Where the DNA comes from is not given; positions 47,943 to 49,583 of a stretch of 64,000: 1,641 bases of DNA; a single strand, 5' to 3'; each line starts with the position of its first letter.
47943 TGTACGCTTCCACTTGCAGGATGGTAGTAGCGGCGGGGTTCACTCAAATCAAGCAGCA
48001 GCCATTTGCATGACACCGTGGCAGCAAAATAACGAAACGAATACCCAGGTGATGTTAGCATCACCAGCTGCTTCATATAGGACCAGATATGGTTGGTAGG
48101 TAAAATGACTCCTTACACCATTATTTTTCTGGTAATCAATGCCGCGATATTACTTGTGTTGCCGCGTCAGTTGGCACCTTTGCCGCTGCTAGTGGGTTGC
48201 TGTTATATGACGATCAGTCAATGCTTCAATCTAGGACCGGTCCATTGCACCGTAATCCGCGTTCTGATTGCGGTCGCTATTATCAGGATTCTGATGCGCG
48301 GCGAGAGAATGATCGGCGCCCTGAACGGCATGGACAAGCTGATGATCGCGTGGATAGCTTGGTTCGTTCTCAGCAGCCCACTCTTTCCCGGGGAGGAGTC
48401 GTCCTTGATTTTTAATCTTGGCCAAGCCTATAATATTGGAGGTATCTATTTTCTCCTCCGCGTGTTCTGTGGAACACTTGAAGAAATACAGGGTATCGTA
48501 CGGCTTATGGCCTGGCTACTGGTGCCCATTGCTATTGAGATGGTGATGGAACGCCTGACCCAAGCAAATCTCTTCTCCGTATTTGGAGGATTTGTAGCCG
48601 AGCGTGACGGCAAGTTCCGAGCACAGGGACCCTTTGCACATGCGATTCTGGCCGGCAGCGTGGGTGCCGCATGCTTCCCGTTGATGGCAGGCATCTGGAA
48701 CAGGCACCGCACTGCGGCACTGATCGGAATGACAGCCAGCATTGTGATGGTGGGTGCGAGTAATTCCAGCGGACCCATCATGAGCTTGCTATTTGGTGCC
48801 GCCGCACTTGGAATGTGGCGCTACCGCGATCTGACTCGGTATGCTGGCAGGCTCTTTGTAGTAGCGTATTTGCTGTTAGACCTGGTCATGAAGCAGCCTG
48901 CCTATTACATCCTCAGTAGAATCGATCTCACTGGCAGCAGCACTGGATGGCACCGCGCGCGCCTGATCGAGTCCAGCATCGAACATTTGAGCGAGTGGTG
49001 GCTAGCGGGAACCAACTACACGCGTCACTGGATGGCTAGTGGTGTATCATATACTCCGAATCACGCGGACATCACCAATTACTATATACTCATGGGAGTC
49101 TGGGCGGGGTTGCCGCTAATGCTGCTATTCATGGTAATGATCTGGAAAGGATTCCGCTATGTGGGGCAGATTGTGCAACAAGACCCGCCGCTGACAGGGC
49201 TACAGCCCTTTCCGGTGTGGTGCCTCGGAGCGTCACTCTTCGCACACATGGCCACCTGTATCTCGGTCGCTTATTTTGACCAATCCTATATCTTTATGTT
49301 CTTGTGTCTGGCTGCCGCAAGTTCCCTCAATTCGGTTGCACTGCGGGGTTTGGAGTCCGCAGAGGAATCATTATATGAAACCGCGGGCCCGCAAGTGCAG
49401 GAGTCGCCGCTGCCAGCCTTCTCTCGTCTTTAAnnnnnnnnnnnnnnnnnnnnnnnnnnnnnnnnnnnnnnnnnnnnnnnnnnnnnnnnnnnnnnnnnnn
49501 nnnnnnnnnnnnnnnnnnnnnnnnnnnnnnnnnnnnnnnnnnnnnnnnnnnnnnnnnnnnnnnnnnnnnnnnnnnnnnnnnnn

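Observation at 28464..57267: Hybrid export logic: Wzm/Wzt together with Wzy/ligase and Wzc, and no Wzx flippase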

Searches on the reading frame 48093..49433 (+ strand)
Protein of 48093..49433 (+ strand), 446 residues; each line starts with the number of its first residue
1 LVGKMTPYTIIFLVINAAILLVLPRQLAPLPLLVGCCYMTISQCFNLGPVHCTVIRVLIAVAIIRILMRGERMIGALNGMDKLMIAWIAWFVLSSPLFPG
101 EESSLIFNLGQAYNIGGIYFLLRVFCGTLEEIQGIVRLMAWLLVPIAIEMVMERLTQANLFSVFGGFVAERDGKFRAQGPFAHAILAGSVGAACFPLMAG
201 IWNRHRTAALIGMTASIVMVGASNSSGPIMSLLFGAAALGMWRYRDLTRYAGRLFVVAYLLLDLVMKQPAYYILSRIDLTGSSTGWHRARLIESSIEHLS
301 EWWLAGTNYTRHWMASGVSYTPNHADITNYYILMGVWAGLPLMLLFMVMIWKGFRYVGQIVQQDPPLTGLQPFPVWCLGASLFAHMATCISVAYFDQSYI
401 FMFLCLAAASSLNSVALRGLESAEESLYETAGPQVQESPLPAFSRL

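Call 4: search_protein_families(library=pfam, proteins=[window:48093-49433:+], max_evalue=0.001)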
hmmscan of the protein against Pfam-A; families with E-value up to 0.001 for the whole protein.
window:48093-49433:+ (446 aa): 0 families

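Call 9: search_protein_families(library=pfam, proteins=[window:48093-49433:+], max_evalue=10)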
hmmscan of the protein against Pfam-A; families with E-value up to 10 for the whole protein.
window:48093-49433:+ (446 aa): 2 families
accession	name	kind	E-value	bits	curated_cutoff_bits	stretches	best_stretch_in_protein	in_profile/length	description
PF04932.20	Wzy_C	-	0.011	16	31.7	1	214-347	4-149/149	O-Antigen ligase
PF16951.10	MaAIMP_sms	-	0.12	12.6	26.2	1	342-357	8-23/60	Putative methionine and alanine importer, small subunit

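Call 10: search_protein_families(library=ncbifam, proteins=[window:48093-49433:+], max_evalue=0.01)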
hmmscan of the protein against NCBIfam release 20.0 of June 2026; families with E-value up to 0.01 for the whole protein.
window:48093-49433:+ (446 aa): 0 families

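Call 14: find_homologous_proteins(query=window:48105-49433:+, max_evalue=0.001)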
Query window:48105-49433:+ (442 aa): 1866 proteins with E <= 0.001 among 8000 candidates; the best 120 are listed.
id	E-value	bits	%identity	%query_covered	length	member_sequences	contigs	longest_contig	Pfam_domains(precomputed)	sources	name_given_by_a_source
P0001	5.7e-294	993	100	100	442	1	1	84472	-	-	-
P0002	1.3e-211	721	73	99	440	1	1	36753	-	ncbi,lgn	-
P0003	8.8e-211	719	71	99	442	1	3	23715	-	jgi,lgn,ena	-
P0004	5.9e-209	713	72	100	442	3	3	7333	-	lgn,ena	-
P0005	1.9e-207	708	73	100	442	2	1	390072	-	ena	-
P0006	1.6e-199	681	69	100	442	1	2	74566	-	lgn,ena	-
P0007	4.3e-198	677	67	100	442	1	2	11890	-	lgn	-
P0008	3.0e-196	671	68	100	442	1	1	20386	-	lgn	-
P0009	2.8e-187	641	68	93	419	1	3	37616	-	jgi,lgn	-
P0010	6.9e-186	637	64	100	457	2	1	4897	PF04932.21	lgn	-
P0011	2.6e-184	631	64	97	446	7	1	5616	-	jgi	jgi:hypothetical protein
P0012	1.3e-183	629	64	98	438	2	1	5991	-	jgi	jgi:hypothetical protein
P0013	4.4e-183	627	65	96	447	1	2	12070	-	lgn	-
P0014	7.1e-182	623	65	97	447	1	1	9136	-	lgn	-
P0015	7.9e-181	620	67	93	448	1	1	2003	-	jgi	jgi:hypothetical protein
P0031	1.6e-155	536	56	98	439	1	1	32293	PF04932.21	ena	-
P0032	3.3e-153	529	55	92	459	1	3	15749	PF04932.21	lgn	-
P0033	1.4e-149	517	57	93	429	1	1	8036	PF04932.21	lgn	-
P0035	7.7e-145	501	54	97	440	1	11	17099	PF04932.21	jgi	jgi:hypothetical protein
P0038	9.7e-145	501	54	95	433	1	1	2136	PF04932.21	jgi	jgi:hypothetical protein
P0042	6.0e-144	498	54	94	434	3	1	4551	PF04932.21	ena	-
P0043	6.8e-144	498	54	98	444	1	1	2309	PF04932.21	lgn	-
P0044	6.8e-144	498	53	99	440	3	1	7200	PF04932.21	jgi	jgi:hypothetical protein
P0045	8.2e-144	498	53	98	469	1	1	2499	PF04932.21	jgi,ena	-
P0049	2.3e-143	496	55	91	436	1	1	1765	PF04932.21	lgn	-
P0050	2.4e-143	496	53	97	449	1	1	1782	PF04932.21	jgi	-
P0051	5.7e-143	495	54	93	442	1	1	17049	PF04932.21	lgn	-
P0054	9.0e-143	494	55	92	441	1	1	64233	PF04932.21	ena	-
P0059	2.1e-142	493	53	98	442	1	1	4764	PF04932.21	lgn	-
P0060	2.5e-142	493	52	100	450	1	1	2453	PF04932.21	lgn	-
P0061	2.9e-142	493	53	98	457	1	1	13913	PF04932.21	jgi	jgi:hypothetical protein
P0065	6.3e-142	492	54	95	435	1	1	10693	PF04932.21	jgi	jgi:hypothetical protein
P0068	2.0e-141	490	53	99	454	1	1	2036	PF04932.21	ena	-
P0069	2.3e-141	490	53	93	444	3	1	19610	PF04932.21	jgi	jgi:hypothetical protein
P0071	4.7e-141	489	53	88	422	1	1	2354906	PF04932.21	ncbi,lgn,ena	-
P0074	1.0e-140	488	53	94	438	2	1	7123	PF04932.21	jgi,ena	-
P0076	1.2e-140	487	54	94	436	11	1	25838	PF04932.21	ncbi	ncbi:MAG: hypothetical protein ACOYW7_13180 [Nitrospirota bacterium]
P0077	4.2e-140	486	55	93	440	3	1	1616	PF04932.21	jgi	jgi:hypothetical protein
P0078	4.5e-140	486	53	92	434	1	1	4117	PF04932.21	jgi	jgi:hypothetical protein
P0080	6.8e-140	485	51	100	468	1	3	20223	PF04932.21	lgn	-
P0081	7.3e-140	485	52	99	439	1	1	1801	PF04932.21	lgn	-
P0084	1.4e-139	484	55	93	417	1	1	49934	PF04932.21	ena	-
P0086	2.1e-139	483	53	97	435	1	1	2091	PF04932.21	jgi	jgi:hypothetical protein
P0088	2.7e-139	483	52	95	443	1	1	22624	PF04932.21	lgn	-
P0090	3.6e-139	483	54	93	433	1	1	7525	PF04932.21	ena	-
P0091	5.4e-139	482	55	93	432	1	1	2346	PF04932.21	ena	-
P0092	8.8e-139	481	55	93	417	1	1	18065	PF04932.21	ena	-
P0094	2.7e-138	480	54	93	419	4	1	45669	PF04932.21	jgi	-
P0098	4.2e-138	479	52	96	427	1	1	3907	PF04932.21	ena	-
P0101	4.8e-138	479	54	93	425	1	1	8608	PF04932.21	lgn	-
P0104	6.4e-138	478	52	92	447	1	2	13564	PF04932.21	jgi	jgi:hypothetical protein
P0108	1.1e-137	478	53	95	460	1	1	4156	PF04932.21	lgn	-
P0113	2.2e-137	477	56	93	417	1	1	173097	PF04932.21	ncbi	ncbi:MAG: O-antigen ligase family protein [Nitrospirota bacterium]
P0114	2.3e-137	477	52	94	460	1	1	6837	PF04932.21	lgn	-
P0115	2.4e-137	477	51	97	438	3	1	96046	-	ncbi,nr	ncbi:MAG: hypothetical protein KIS67_21495 [Verrucomicrobiae bacterium]|nr:hypothetical protein [Ver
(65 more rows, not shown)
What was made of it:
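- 48105..49433 (+): Wzy_C-superfamily polytopic membrane enzyme. It is a candidate repeat-unit polymerase, or alternatively a ligase. It is the defining gene of the conserved chassis. 1866 homologues (call 14).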

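Call 15: find_encoding_contigs(protein=P0005, flank=10000, max_places=2)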
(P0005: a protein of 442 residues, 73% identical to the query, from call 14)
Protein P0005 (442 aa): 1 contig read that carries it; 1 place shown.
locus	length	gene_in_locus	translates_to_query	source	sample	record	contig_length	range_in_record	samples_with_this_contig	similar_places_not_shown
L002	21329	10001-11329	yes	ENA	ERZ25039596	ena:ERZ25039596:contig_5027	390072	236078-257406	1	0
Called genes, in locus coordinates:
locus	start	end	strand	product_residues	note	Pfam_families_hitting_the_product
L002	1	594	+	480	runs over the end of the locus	PF13727:CoA_binding_3, PF02397:Bac_transf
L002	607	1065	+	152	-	PF08660:Alg14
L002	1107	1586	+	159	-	PF04101:Glyco_tran_28_C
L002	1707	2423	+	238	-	PF01522:Polysacc_deac_1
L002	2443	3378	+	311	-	PF00535:Glycos_transf_2, PF13641:Glyco_tranf_2_3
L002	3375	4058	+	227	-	PF01522:Polysacc_deac_1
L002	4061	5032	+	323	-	PF00535:Glycos_transf_2, PF13641:Glyco_tranf_2_3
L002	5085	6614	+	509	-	PF02585:PIG-L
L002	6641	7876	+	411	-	PF13480:Acetyltransf_6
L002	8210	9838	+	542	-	-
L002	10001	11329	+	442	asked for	-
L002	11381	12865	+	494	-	PF04230:PS_pyruv_trans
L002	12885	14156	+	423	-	PF04422:FrhB_FdhB_N, PF04432:FrhB_FdhB_C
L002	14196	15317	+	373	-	PF13439:Glyco_transf_4 (faint), PF00534:Glycos_transf_1, PF13692:Glyco_trans_1_4, PF13524:Glyco_trans_1_2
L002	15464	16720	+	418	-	PF13692:Glyco_trans_1_4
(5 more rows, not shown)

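Call 16: find_encoding_contigs(protein=P0071, flank=10000, max_places=2)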
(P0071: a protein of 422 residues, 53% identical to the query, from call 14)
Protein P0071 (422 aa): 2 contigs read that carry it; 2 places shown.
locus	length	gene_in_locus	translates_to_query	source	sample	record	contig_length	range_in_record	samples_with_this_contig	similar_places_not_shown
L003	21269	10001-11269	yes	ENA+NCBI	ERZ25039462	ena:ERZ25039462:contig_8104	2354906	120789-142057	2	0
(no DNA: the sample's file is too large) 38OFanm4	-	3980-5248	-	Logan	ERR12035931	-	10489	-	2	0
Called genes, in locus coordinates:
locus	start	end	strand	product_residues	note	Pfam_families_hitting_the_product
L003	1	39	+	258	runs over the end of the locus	PF01012:ETF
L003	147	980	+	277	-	PF01012:ETF, PF00766:ETF_alpha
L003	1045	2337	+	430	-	PF22544:HYDIN_VesB_CFA65-like_Ig (faint), PF00092:VWA, PF13519:VWA_2, PF13768:VWA_3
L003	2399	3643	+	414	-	PF01943:Polysacc_synt, PF13440:Polysacc_synt_3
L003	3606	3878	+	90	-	-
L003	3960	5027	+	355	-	PF01073:3Beta_HSD, PF01370:Epimerase, PF02719:Polysacc_synt_2, PF04321:RmlD_sub_bind, PF07993:NAD_binding_4 (faint), PF13460:NAD_binding_10 (weak), PF16363:GDP_Man_Dehyd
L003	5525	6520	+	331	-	PF00535:Glycos_transf_2, PF10111:Glyco_tranf_2_2 (weak), PF13641:Glyco_tranf_2_3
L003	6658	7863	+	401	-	PF13439:Glyco_transf_4, PF13579:Glyco_trans_4_4, PF00534:Glycos_transf_1, PF13692:Glyco_trans_1_4, PF13524:Glyco_trans_1_2 (weak)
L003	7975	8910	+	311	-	PF00535:Glycos_transf_2, PF10111:Glyco_tranf_2_2 (faint), PF13641:Glyco_tranf_2_3, PF13632:Glyco_trans_2_3 (faint)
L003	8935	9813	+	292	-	PF00535:Glycos_transf_2, PF10111:Glyco_tranf_2_2 (weak), PF13641:Glyco_tranf_2_3 (weak)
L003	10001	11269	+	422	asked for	PF04932:Wzy_C (weak)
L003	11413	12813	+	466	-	-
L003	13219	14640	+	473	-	PF13489:Methyltransf_23, PF07021:MetW, PF08241:Methyltransf_11 (weak)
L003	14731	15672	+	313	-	PF00535:Glycos_transf_2, PF10111:Glyco_tranf_2_2, PF13641:Glyco_tranf_2_3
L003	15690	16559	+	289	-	PF00535:Glycos_transf_2, PF10111:Glyco_tranf_2_2, PF13641:Glyco_tranf_2_3, PF13632:Glyco_trans_2_3 (weak)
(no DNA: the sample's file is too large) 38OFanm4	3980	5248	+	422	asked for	PF04932:Wzy_C (weak)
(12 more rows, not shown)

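Call 17: find_encoding_contigs(protein=P0113, flank=10000, max_places=2)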
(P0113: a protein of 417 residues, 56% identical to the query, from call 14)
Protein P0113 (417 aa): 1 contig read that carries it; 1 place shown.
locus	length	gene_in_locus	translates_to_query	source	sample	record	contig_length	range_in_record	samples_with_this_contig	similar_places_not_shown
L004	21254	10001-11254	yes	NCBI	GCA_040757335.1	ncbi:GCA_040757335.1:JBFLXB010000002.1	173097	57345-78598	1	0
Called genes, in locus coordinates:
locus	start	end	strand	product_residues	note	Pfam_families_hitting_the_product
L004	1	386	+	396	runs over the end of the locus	PF00155:Aminotran_1_2, PF01041:DegT_DnrJ_EryC1, PF01212:Beta_elim_lyase (weak)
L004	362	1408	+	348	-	PF02388:FemAB (weak), PF13480:Acetyltransf_6, PF02388:FemAB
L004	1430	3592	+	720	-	PF13439:Glyco_transf_4, PF13579:Glyco_trans_4_4, PF00534:Glycos_transf_1, PF13692:Glyco_trans_1_4, PF13524:Glyco_trans_1_2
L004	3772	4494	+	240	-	PF01522:Polysacc_deac_1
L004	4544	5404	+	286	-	PF00535:Glycos_transf_2, PF13641:Glyco_tranf_2_3 (faint)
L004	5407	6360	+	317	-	PF00535:Glycos_transf_2, PF13641:Glyco_tranf_2_3, PF13632:Glyco_trans_2_3 (weak)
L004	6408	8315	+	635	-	PF13522:GATase_6, PF13537:GATase_7, PF00733:Asn_synthase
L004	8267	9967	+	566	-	-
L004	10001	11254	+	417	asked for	PF04932:Wzy_C (weak)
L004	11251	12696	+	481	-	PF13489:Methyltransf_23, PF07021:MetW, PF08242:Methyltransf_12 (weak)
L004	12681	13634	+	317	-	PF00535:Glycos_transf_2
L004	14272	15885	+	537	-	PF01943:Polysacc_synt, PF01554:MatE (faint), PF13440:Polysacc_synt_3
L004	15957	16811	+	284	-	-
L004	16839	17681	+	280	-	PF02585:PIG-L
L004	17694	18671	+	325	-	PF01073:3Beta_HSD, PF01370:Epimerase, PF02719:Polysacc_synt_2, PF04321:RmlD_sub_bind (weak), PF16363:GDP_Man_Dehyd, PF07993:NAD_binding_4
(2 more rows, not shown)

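Call 20: find_related_loci(query=A1, collection=genome_contigs, flank=10000)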
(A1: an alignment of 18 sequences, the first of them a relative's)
Query A1 (442 aa) in genome_contigs; peptide patterns used: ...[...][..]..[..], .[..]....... (x = any residue, [..] = any of these).
268 stretches matched a pattern; 203 encode a relative of the query (tblastn E <= 1e-3); the best 80 are kept; 80 distinct loci.
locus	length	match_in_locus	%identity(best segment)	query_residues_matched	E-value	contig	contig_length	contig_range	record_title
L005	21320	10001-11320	73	1-438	0e+0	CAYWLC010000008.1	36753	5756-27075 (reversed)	MAG TPA_asm: uncultured Luteolibacter sp. isolate SRP272421_co1_645 genome assembly, contig: NODE_2245_length_36753_cov_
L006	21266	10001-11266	58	1-422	7e-168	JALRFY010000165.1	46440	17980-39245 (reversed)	MAG: Akkermansiaceae bacterium isolate LJ.19 LJ_820842, whole genome shotgun sequence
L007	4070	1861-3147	52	1-426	3e-145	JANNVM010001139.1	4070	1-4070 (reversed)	MAG: Verrucomicrobiota bacterium isolate VAR_34_metabat_5 VAR_34_k141_1107710, whole genome shotgun sequence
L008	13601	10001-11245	52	1-412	7e-142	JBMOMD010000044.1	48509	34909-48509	MAG: Nitrospirota bacterium isolate Betzabe_MAG041 MAG041_44, whole genome shotgun sequence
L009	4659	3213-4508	51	1-437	9e-144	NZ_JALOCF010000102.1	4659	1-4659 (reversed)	MAG: Methylobacter sp. isolate SO_2017_LW4 bin 67 scaffold_36648_c1_LW137-91_2017, whole genome shotgun sequence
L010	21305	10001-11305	51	1-436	4e-141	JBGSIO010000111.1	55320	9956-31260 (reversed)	MAG: Nitrospira sp. isolate JTS-AC133 k141_3546147, whole genome shotgun sequence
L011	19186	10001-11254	55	6-421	8e-141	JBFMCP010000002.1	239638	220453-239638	MAG: Nitrospirota bacterium isolate MAG196 MAG196_2, whole genome shotgun sequence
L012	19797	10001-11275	51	2-421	2e-139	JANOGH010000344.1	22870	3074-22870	MAG: Betaproteobacteria bacterium isolate SOY_64_metabat_231_sub SOY_64_k141_1170047, whole genome shotgun sequence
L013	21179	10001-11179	53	20-409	2e-139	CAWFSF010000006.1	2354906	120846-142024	MAG: Nitrospirota bacterium isolate MFD00905.bin.2.216 genome assembly, contig: contig_8104, whole genome shotgun sequen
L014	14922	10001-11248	53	8-421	2e-139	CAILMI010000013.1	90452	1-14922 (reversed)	MAG: uncultured Verrucomicrobia subdivision 3 bacterium isolate KT_bin-0898 genome assembly, contig: bin-0898:13/70, who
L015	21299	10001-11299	51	1-431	5e-139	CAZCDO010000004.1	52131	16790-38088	MAG TPA_asm: uncultured Verrucomicrobiota bacterium isolate SRP272421_co1_708 genome assembly, contig: NODE_1045_length_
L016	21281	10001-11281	52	1-421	5e-139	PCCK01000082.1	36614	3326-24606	MAG: Porticoccaceae bacterium isolate NP1052 MHASMcontig_257904, whole genome shotgun sequence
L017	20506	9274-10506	53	1-408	1e-138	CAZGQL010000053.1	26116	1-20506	MAG TPA_asm: uncultured Syntrophobacteraceae bacterium isolate SRP290908_co1_149 genome assembly, contig: NODE_2287_leng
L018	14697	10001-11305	50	1-438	2e-138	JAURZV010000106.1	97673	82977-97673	MAG: Methylobacter sp. isolate E6_concoct.bin.28 E6_k141_561586, whole genome shotgun sequence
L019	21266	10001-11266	52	1-420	1e-137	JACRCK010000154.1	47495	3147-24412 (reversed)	MAG: Deltaproteobacteria bacterium isolate NC_groundwater_1644_Pr3_B-0.1um_57_11 SR-2_scaffold_141_1317650, whole genome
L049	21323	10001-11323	47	3-438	3e-122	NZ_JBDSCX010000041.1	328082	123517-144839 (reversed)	MAG: Luteolibacter sp. isolate cluster1_bin.168 k127_3885995, whole genome shotgun sequence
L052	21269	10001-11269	49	1-419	2e-121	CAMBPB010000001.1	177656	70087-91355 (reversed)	MAG: Prosthecobacter debontii isolate MH-09jul19-139 genome assembly, contig: MH-09jul19-C88, whole genome shotgun seque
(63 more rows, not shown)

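Call 25: search_solved_structures(query=A1, max_evalue=10, show_alignments=3)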
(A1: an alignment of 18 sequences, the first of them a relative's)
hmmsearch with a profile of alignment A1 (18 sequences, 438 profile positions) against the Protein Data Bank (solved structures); distinct sequences matched with E-value up to 10: 0.
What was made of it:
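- Tried and rejected: A profile search of the Wzy_C-like family against PDB sequences gave 0 hits even at E<=10 (call 25).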

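Call 32: predict_structure(alignment_id=A1)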
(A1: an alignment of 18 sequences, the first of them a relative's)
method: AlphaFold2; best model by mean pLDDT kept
length: 442 residues; sequences in the alignment: 18
mean_pLDDT: 76.0   pTM: 0.78
mean pLDDT of the five models: 76.0, 75.0, 71.4, 71.0, 68.8
residues with pLDDT >= 90: 119; 70-90: 183; 50-70: 85; < 50: 55
segments of 3 or more residues with pLDDT < 50: 166-173, 301-325, 389-391, 428-442
pLDDT, mean of each block of 10 residues (from residue 1): 80 92 87 73 80 91 90 91 88 65 82 89 88 92 83 62 49 54 85 94 96 89 83 90 82 86 78 57 67 61 41 42 49 71 91 85 72 93 68 74 91 75 55 41 33
secondary structure, 60 per line:
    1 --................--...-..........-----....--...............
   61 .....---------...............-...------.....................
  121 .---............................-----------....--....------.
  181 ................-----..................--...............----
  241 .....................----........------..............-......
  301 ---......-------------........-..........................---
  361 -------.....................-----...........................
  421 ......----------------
elements in order: H3-18 H25-34 E40-43 E46-49 H50-65 H75-89 H100-121 H125-152 E164-167 E170-173 H180-196 H202-219 H222-236 H241-261 H266-273 H280-293 H295-300 H304-309 H323-330 H332-357 H368-388 H394-426

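Call 36: fold_search(model_id=the predicted structure, library=pdb)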
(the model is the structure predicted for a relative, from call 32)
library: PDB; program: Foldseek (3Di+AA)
matches with E <= 10: 352; with E <= 0.001: 0
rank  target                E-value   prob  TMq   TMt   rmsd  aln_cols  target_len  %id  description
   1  6pl6_A                6.3e-02  0.99  0.36  0.45   9.8       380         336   12  Structural coordination of polymerization and crosslinking by a peptidoglycan synthase complex (released 2020-03-18)
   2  9ntc                  6.3e-02  0.16  0.12  0.12  24.1       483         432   13  Structure of Synaptic Vesicle Protein 2A Bound to Brivaracetam and UCB1244283 (released 2025-09-10)
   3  8ug7_A                1.7e-01  0.21  0.16  0.18  20.1       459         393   12  Mus musculus Otopetrin 2 (mOTOP2) in pH 8.0 (released 2024-08-21)
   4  9okf                  1.8e-01  0.14  0.15  0.14  27.4       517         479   11  Cryo-EM structure of human SV2A in the apo state (released 2025-12-10)
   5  9gkk_A                1.8e-01  0.13  0.13  0.12  21.2       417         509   15  BetP heterotrimeric complex (released 2025-09-10)
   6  4nh2_D                1.9e-01  0.13  0.13  0.15  20.3       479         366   13  Crystal structure of AmtB from E. coli bound to phosphatidylglycerol (released 2014-06-04)
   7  4nh2_C                1.9e-01  0.12  0.12  0.14  20.2       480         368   12  Crystal structure of AmtB from E. coli bound to phosphatidylglycerol (released 2014-06-04)
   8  6pl5_A                2.2e-01  0.93  0.36  0.44   9.9       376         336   12  Structural coordination of polymerization and crosslinking by a peptidoglycan synthase complex (released 2020-03-18)
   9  5xf1_A                2.2e-01  0.11  0.13  0.12  23.9       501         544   13  Structure of the Full-length glucagon class B G protein-coupled receptor (released 2017-05-24)
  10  9b47_A                2.5e-01  0.09  0.11  0.11  25.8       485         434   11  Y328F variant of P. indica phosphate transporter (released 2025-03-26)
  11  8ipr_A                3.0e-01  0.11  0.10  0.09  27.0       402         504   13  Cryo-EM structure of heme transporter CydDC from Mycobacterium smegmatis in the outward facing ATP bound state (released 2023-06-14)
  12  8zal_J                3.4e-01  0.07  0.11  0.11  25.0       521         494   13  EmrAB-TolC MFS-type tripartite multidrug efflux pump EA (released 2025-04-30)
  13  4llh_B                4.3e-01  0.09  0.14  0.13  21.7       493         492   11  Substrate bound outward-open state of the symporter BetP (released 2014-05-07)
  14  9b49_B                4.3e-01  0.06  0.10  0.10  26.0       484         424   12  K459Q variant of P. indica phosphate transporter (released 2025-03-26)
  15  4jre_D                4.5e-01  0.11  0.14  0.15  19.7       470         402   13  Crystal structure of nitrate/nitrite exchanger NarK with nitrite bound (released 2013-05-15)
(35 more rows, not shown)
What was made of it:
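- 48105..49433 (+): AlphaFold pLDDT 76, best fold match RodA (6pl6) (calls 32, 36).
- The best fold match is the glycan polymerase RodA (call 36).
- Tried and rejected: The fold therefore cannot separate ligase from polymerase (call 36).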
